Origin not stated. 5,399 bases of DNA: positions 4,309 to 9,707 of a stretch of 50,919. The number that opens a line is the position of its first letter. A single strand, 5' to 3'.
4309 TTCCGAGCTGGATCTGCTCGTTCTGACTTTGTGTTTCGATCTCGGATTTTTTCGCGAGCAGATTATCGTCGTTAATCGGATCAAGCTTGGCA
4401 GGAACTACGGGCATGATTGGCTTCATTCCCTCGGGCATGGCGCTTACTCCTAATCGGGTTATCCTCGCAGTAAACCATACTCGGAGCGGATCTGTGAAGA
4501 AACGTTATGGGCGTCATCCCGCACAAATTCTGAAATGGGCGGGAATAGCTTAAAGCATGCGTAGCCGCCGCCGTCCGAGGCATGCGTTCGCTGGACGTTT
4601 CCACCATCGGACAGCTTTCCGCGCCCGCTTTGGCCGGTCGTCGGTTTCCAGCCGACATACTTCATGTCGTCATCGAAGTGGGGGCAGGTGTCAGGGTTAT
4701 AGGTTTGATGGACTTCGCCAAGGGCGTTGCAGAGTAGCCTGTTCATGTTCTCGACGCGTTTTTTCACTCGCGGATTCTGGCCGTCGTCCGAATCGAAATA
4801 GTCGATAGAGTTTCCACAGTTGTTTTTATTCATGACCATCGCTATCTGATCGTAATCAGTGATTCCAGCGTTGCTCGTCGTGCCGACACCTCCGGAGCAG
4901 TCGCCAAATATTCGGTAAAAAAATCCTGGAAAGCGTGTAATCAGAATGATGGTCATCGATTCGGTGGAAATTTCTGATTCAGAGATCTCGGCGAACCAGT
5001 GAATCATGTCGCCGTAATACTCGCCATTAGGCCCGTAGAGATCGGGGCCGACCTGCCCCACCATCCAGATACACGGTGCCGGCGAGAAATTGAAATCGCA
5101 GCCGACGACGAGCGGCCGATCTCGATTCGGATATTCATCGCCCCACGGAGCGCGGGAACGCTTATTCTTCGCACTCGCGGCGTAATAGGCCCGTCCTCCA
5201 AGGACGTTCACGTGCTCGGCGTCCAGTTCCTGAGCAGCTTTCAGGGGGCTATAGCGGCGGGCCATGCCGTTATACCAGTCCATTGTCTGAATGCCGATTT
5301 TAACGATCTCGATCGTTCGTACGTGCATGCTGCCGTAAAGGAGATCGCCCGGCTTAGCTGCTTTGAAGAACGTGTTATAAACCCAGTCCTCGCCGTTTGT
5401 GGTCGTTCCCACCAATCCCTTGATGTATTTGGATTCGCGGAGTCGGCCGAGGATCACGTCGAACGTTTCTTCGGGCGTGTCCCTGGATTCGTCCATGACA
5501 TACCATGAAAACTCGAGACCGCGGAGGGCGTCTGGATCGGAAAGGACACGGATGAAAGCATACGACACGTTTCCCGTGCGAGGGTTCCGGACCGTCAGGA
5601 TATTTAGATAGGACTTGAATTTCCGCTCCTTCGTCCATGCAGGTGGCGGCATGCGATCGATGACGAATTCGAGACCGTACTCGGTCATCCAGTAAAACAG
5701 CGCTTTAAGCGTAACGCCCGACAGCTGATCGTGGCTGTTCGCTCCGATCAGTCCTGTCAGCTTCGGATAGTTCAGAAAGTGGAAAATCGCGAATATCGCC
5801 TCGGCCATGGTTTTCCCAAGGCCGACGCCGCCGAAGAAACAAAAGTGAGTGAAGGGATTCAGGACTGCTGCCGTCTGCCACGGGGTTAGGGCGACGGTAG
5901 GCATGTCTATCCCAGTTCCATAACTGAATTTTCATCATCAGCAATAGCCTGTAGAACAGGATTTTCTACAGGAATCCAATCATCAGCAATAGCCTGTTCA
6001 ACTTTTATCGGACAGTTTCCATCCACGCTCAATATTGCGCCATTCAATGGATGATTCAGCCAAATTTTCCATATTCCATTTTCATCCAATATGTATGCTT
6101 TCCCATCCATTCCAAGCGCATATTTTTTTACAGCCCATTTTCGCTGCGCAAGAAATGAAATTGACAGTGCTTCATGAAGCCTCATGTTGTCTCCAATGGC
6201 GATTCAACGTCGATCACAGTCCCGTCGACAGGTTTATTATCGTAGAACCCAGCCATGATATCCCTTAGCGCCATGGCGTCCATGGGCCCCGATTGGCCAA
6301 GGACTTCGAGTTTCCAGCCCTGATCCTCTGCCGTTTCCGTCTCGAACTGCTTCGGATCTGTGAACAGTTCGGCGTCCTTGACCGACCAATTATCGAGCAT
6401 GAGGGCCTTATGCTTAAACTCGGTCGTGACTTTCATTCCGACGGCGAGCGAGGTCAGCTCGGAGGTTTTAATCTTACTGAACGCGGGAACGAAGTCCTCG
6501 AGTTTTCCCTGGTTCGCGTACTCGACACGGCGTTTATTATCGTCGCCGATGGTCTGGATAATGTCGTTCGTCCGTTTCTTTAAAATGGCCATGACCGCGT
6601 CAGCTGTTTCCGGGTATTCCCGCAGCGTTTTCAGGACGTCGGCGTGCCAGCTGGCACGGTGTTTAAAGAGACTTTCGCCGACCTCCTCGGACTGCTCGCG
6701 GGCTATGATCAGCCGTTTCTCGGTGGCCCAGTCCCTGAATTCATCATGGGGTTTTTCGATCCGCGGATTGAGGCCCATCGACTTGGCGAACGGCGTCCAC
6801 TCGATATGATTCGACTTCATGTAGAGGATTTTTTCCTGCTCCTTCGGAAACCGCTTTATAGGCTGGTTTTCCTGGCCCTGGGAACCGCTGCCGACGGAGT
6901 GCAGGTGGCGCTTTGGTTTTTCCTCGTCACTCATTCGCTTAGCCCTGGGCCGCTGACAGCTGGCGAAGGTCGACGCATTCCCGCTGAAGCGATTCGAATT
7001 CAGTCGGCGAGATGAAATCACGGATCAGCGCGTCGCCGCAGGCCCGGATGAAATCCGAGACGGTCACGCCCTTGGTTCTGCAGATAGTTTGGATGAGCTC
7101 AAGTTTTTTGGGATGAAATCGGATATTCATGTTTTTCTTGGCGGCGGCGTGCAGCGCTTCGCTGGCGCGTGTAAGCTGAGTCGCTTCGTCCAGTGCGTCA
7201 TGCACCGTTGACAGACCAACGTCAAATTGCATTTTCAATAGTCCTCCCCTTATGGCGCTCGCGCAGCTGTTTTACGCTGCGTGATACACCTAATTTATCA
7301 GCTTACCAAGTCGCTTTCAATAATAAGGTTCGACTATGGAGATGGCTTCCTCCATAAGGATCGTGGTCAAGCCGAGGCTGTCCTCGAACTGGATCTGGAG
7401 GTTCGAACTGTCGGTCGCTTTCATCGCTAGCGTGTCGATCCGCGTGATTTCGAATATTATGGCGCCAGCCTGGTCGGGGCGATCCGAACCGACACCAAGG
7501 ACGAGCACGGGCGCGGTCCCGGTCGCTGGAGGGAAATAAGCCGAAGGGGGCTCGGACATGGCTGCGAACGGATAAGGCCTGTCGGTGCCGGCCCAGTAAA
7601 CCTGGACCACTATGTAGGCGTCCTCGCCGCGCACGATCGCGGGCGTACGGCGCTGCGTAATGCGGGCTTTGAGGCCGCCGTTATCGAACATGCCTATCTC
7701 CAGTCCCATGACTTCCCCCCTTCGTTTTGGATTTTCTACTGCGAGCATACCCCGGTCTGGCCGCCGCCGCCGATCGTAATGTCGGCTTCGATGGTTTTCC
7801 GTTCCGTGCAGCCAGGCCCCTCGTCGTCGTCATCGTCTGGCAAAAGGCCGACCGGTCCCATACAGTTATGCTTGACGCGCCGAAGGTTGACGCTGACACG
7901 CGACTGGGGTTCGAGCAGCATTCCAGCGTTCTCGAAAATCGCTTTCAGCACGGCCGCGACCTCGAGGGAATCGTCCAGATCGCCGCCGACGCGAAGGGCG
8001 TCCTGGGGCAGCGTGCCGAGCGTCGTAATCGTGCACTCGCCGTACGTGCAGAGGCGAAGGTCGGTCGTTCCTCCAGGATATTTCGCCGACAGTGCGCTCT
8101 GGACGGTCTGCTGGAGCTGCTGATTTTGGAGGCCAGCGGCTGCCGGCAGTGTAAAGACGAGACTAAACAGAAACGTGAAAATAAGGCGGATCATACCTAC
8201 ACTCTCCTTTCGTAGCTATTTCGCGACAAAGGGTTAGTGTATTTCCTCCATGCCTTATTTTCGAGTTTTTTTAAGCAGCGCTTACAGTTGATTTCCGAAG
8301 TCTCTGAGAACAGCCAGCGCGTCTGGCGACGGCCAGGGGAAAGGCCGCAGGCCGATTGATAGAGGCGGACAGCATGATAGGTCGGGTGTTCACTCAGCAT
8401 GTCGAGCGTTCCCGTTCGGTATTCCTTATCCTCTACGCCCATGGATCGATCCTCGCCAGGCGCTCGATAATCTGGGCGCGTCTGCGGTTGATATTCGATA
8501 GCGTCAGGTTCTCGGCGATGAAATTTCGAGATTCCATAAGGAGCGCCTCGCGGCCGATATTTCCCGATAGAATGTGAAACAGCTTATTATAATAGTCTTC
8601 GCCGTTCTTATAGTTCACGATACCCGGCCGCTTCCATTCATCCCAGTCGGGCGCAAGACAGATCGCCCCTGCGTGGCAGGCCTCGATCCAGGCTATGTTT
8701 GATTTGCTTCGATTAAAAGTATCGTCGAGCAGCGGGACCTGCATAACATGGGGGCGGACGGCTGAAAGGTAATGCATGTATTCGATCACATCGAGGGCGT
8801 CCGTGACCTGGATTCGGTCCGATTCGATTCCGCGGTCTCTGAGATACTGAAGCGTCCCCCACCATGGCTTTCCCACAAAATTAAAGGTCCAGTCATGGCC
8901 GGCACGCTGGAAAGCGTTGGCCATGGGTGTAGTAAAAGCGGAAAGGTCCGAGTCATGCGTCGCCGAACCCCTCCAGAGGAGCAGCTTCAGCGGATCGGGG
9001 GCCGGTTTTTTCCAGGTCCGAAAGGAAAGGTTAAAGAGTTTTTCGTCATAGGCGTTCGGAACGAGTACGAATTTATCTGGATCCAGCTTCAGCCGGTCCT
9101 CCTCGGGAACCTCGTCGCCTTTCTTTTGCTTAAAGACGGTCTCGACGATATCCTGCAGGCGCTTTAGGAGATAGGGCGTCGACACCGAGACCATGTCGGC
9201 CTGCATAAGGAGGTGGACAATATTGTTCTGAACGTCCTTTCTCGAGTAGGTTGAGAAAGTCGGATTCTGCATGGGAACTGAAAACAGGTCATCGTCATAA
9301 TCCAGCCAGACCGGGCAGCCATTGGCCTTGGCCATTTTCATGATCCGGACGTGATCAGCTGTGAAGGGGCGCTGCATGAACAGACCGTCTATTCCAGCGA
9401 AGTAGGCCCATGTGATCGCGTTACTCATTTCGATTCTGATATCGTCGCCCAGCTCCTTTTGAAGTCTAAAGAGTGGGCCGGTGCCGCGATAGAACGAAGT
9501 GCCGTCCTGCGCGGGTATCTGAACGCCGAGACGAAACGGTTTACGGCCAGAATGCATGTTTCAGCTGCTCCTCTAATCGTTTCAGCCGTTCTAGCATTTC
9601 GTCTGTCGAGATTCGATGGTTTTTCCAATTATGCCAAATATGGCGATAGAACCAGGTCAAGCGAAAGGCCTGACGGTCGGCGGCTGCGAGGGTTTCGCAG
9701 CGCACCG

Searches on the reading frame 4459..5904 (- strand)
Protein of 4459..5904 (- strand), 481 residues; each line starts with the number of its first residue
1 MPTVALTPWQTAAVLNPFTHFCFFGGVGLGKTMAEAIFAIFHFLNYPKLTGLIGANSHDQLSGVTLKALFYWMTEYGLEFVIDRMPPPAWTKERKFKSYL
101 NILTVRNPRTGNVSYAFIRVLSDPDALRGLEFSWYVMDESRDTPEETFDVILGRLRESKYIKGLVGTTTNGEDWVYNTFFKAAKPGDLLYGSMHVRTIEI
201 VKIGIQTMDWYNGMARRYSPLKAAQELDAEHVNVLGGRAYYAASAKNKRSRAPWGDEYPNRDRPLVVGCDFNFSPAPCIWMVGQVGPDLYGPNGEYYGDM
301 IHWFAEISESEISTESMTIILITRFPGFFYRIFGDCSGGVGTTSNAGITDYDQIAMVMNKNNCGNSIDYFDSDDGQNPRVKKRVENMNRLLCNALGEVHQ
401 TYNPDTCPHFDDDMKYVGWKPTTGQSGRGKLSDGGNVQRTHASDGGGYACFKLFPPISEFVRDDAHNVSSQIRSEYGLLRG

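Call 46: search_dna_similar(query=window:4459-5904:-, collection=phages, mode=protein, max_rows=15)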
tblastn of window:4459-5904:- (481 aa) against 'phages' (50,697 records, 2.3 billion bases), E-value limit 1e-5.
Records with a match: 29; places in all: 29; records where one place covers at least 80% of the query: 5.
Best place of each record, by identity: <60% 29.
By first word of the organism name: Escherichia 10; Pseudomonas 6; Salinibacter 5; Serratia 3; Klebsiella 2; Aeromonas 2; Salmonella 1.
By host as written in the record: Escherichia coli 10; Salinibacter ruber M8 4; Pseudomonas aeruginosa 2; Aeromonas sp. 2; Pseudomonas syringae pv. tomato Pst235 2; Serratia marcescens LVF3 2; Salinibacter ruber M31 1; Klebsiella pneumoniae KH43 1; and 5 more.
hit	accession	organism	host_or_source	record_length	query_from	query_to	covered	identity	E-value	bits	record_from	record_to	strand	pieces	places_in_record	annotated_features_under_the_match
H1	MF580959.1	Salinibacter phage M8CRM-1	Salinibacter ruber M8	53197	17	468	94%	22.2%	2e-8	63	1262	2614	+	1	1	terminase large subunit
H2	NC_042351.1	Salinibacter phage M8CRM-1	Salinibacter ruber M8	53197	17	468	94%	22.2%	2e-8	63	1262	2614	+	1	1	terminase large subunit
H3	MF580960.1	Salinibacter phage M31CC-1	Salinibacter ruber M31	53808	17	468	94%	22.2%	2e-8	63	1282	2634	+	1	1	terminase large subunit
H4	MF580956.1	Salinibacter phage M8CC-19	Salinibacter ruber M8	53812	17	468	94%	22.2%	2e-8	63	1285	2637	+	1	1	terminase large subunit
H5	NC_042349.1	Salinibacter phage M8CC-19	Salinibacter ruber M8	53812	17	468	94%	22.2%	2e-8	63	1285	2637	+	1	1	terminase large subunit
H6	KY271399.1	Klebsiella phage 5 LV-2017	Klebsiella pneumoniae KH43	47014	151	458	64%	27.3%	8e-8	61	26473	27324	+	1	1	putative terminase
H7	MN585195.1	Pseudomonas phage AUS531phi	Pseudomonas aeruginosa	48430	145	455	65%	27.0%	1e-8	64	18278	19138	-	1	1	putative terminase 6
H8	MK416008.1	Klebsiella phage ST405-OXA48phi1.3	Klebsiella pneumoniae ST405-OXA48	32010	151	458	64%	27.0%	1e-7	60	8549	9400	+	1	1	terminase large subunit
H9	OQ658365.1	Pseudomonas phage sp.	Pseudomonas aeruginosa PACL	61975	145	455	65%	26.4%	2e-8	63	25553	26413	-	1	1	hypothetical protein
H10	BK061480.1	Pseudomonas phage vB_PaeS-D14H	Pseudomonas aeruginosa strain 3-38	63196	145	455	65%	26.1%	2e-8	63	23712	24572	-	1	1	Phage terminase, large subunit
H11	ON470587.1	Escherichia phage vB_EcoS-611R4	Escherichia coli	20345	151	458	64%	26.2%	2e-7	60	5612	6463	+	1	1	terminase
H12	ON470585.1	Escherichia phage vB_EcoS-689R7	Escherichia coli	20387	151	458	64%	26.2%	2e-7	60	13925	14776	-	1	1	terminase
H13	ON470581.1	Escherichia phage vB_EcoS-606R9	Escherichia coli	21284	151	458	64%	26.2%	2e-7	60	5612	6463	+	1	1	terminase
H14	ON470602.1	Escherichia phage vB_EcoS-885R8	Escherichia coli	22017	151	458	64%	26.2%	2e-7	60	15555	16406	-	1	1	terminase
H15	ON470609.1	Escherichia phage vB_EcoS-473R12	Escherichia coli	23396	151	458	64%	26.2%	2e-7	60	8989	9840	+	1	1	terminase large subunit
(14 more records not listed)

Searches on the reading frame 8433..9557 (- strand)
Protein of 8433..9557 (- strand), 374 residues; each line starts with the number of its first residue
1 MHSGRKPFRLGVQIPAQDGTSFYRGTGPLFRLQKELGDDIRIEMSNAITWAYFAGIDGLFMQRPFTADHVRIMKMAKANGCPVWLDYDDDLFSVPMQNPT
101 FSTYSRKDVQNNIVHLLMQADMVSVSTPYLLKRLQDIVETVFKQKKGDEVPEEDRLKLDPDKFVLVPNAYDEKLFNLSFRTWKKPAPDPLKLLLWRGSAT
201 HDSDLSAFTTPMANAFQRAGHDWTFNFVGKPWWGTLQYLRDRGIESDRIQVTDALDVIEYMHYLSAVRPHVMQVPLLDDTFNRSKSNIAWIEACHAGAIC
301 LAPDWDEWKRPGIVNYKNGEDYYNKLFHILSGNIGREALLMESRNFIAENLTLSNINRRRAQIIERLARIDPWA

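Call 11: search_protein_families(library=phrogs, proteins=[window:8433-9557:-], max_evalue=0.001)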
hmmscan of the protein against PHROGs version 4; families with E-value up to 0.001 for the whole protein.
window:8433-9557:- (374 aa): 1 family
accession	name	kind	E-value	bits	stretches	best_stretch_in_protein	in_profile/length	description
phrog_7162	-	moron, auxiliary metabolic gene and host takeover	4.5e-20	73.1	2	191-367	139-308/309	glycosyltransferase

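Call 12: search_protein_families(library=pfam, proteins=[window:8433-9557:-], max_evalue=0.001)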
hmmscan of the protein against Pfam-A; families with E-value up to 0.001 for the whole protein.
window:8433-9557:- (374 aa): 0 families
